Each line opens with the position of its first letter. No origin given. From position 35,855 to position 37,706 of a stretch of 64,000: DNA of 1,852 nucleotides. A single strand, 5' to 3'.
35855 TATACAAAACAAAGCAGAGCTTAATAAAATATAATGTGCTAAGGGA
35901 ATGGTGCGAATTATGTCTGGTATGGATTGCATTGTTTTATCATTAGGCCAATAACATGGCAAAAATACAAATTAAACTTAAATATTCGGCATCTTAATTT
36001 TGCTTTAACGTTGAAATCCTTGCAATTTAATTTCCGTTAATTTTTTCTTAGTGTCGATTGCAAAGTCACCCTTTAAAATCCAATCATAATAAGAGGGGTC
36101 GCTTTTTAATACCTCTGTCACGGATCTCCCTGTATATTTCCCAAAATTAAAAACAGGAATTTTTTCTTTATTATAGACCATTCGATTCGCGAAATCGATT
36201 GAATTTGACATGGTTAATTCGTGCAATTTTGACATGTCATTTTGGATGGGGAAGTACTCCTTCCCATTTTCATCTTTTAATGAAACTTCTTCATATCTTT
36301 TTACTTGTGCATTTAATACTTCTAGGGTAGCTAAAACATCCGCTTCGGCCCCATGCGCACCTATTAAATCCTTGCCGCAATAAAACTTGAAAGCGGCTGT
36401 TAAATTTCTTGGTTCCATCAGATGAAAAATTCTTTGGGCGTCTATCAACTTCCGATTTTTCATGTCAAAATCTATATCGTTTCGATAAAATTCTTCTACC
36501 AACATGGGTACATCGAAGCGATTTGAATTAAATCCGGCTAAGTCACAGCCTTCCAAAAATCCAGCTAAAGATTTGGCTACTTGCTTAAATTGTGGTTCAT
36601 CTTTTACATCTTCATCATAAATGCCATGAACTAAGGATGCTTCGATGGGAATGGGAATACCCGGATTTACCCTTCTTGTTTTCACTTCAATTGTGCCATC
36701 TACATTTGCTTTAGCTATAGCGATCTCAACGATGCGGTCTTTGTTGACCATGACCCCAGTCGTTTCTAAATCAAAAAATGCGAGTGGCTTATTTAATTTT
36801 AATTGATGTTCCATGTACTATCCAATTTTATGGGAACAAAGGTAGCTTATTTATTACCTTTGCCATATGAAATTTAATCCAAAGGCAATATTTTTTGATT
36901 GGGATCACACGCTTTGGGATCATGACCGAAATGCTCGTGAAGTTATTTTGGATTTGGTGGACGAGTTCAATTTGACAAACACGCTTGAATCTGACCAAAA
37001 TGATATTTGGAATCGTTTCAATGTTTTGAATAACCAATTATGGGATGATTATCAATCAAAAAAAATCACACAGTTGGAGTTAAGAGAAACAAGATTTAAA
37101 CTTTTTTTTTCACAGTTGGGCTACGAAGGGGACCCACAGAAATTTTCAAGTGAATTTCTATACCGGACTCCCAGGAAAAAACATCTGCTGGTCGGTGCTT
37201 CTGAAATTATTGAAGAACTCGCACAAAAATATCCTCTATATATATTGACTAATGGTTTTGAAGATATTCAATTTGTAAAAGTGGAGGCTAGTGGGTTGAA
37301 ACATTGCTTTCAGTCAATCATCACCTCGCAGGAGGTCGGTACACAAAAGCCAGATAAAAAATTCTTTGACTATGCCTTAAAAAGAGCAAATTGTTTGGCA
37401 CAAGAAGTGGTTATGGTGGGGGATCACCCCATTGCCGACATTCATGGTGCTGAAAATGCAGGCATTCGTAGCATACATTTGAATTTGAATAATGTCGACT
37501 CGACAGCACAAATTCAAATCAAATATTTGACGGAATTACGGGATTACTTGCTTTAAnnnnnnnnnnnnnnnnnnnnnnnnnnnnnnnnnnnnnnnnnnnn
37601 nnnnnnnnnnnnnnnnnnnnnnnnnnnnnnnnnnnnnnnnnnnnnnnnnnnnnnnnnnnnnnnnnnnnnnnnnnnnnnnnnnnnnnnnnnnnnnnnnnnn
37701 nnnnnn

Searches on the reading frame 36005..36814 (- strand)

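Call 13: search_protein_families(library=pfam, proteins=[window:36005-36814:-], max_evalue=0.001)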
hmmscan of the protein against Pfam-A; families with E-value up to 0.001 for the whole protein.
window:36005-36814:- (269 aa): 3 families
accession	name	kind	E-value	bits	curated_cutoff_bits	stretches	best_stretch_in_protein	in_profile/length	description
PF00929.31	RNase_T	-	9.3e-20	72.2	24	1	13-167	2-164/164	Exonuclease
PF20600.3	ExoX-like_C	-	6.9e-11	41.8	26.5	1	222-247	1-26/30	Exodeoxyribonuclease X-like C-terminal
PF13482.12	RNase_H_2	-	1.1e-05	25.9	22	0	66-129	37-95/165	RNase_H superfamily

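Call 60: search_protein_families(library=padloc, proteins=[window:36005-36814:-], max_evalue=0.01)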
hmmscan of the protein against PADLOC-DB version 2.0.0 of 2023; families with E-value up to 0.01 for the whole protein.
window:36005-36814:- (269 aa): 4 families
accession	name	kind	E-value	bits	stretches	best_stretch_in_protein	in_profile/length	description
PDLC01247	DEDDh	-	1.6e-27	94.8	1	13-167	2-138/139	"CAS-I,CAS-II,CAS-III,CAS-IV,CAS-V,CAS-VI; associated"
PDLC05027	PDC-S48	-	3.8e-25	86.8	1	12-176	7-172/411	-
PDLC05028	PDC-S48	-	1.8e-15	54.5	1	11-114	20-122/512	-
PDLC03817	RTasSbcB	-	4.5e-05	20.6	1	13-112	4-111/436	DRT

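Call 61: search_protein_families(library=ncbifam, proteins=[window:36005-36814:-], max_evalue=0.001)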
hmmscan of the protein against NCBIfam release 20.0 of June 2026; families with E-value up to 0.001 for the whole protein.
window:36005-36814:- (269 aa): 25 families
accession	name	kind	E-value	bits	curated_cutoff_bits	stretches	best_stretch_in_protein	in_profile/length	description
NF004963.0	PRK06309.1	equivalog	4.2e-26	92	245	1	11-127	4-116/232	DNA polymerase III subunit epsilon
NF005927.0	PRK07942.1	subfamily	2.9e-21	76.3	186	1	9-178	7-184/232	DNA polymerase III subunit epsilon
NF004964.0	PRK06310.1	equivalog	1.6e-20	73.6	236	1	13-178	11-178/250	DNA polymerase III subunit epsilon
TIGR00573.1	dnaq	subfamily_domain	3.6e-15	56.1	71.5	1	13-180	11-182/217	exonuclease, DNA polymerase III, epsilon subunit family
NF001688.0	PRK00448.1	equivalog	1.1e-14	53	873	1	12-181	426-595/1445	PolC-type DNA polymerase III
TIGR01405.1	polC_Gram_pos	equivalog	5.4e-14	50.9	1043.45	1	11-183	191-363/1211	DNA polymerase III subunit alpha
NF005906.0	PRK07883.1-4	equivalog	6.7e-14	51.1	495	1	11-173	8-170/563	DEDD exonuclease domain-containing protein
NF004719.0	PRK06063.1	equivalog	7.1e-14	51.4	389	1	8-168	15-174/331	DEDDh family exonuclease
TIGR01406.1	dnaQ_proteo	equivalog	8.4e-14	51.7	222.7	1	14-125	5-119/231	DNA polymerase III subunit epsilon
NF005907.0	PRK07883.1-5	equivalog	1.7e-13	49.8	454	1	13-179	32-200/584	DEDD exonuclease domain-containing protein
TIGR01407.1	dinG_rel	hypoth_equivalog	3.8e-13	48.6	547.7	1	13-137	4-125/889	putative DnaQ family exonuclease/DinG family helicase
NF005981.0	PRK08074.1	equivalog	4.9e-13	48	789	1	14-133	8-125/931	ATP-dependent DNA helicase DinG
NF004316.1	PRK05711.1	equivalog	6.4e-13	48.9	196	1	14-126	6-121/234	DNA polymerase III subunit epsilon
NF005289.0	PRK06807.1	equivalog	1.3e-12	47.6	335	1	13-183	12-174/313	3'-5' exonuclease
NF005905.0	PRK07883.1-3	equivalog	8e-12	44.5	508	1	13-174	28-191/581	DEDD exonuclease domain-containing protein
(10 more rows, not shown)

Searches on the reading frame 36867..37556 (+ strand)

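Call 13: search_protein_families(library=pfam, proteins=[window:36867-37556:+], max_evalue=0.001)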
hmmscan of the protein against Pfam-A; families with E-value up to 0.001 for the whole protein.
window:36867-37556:+ (229 aa): 3 families
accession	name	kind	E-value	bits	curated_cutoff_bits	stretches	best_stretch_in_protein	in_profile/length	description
PF13419.12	HAD_2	-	2.3e-22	80.4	23.8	1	8-203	1-176/178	Haloacid dehalogenase-like hydrolase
PF00702.32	Hydrolase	-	5.9e-21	76.2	26.4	1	6-199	2-191/191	haloacid dehalogenase-like hydrolase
PF13242.12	Hydrolase_like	-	5.7e-11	42.6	22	1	160-203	3-46/75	HAD-hyrolase-like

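Call 60: search_protein_families(library=padloc, proteins=[window:36867-37556:+], max_evalue=0.01)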
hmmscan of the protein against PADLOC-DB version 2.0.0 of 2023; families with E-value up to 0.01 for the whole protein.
window:36867-37556:+ (229 aa): 0 families

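Call 61: search_protein_families(library=ncbifam, proteins=[window:36867-37556:+], max_evalue=0.001)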
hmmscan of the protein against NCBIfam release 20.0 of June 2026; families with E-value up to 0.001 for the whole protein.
window:36867-37556:+ (229 aa): 28 families (the best 25 are shown)
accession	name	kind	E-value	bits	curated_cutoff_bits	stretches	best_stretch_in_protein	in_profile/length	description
TIGR02254.1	YjjG_YfnB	equivalog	5.9e-54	182.9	159.9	1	6-225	2-220/223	YjjG family noncanonical pyrimidine nucleotidase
NF006976.0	PRK09449.1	equivalog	1.8e-42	145.4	183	1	6-221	4-211/225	pyrimidine 5'-nucleotidase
NF052576.1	PymNtasePynAStpc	equivalog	1.1e-36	126.6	350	1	7-222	5-217/229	pyrimidine 5'-nucleotidase PynA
TIGR02253.1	CTE7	subfamily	3e-34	118.7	169.75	1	6-212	3-201/221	TIGR02253 family HAD-type hydrolase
TIGR01428.1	HAD_type_II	equivalog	8.2e-18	65.1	125.4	1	6-206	2-191/197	haloacid dehalogenase type II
TIGR02252.1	DREG-2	subfamily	2.1e-17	63.6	155.2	1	6-203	1-202/203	HAD hydrolase, REG-2-like, family IA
NF053830.1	RUBPPhHalo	equivalog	7.1e-17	61.8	330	1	111-213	108-211/234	ribulose-1,5-bisphosphate 5-phosphatase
TIGR01549.1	HAD-SF-IA-v1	subfamily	1.3e-15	58.2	23.3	1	108-199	64-149/149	HAD-IA family hydrolase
NF009695.0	PRK13222.1-2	equivalog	8.2e-12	45.1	225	1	96-205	84-193/226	phosphoglycolate phosphatase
NF009804.0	PRK13288.1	equivalog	5.8e-11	42.3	218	1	112-204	88-180/215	pyrophosphatase PpaX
TIGR01662.1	HAD-SF-IIIA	subfamily_domain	7e-11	42.4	44.6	1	102-204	21-137/141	HAD-IIIA family hydrolase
NF008018.0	PRK10748.1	equivalog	1.2e-10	41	225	1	110-218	117-220/238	5-amino-6-(5-phospho-D-ribitylamino)uracil phosphatase YigB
TIGR01993.1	Pyr-5-nucltdase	equivalog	7.3e-09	35.7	142.9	1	113-202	91-180/183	pyrimidine 5'-nucleotidase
TIGR01509.1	HAD-SF-IA-v3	subfamily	2.6e-08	34.2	29.4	1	96-204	53-153/154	HAD-IA family hydrolase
TIGR01460.1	HAD-SF-IIA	subfamily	5.2e-08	33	100.15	1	161-204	197-242/246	HAD-IIA family hydrolase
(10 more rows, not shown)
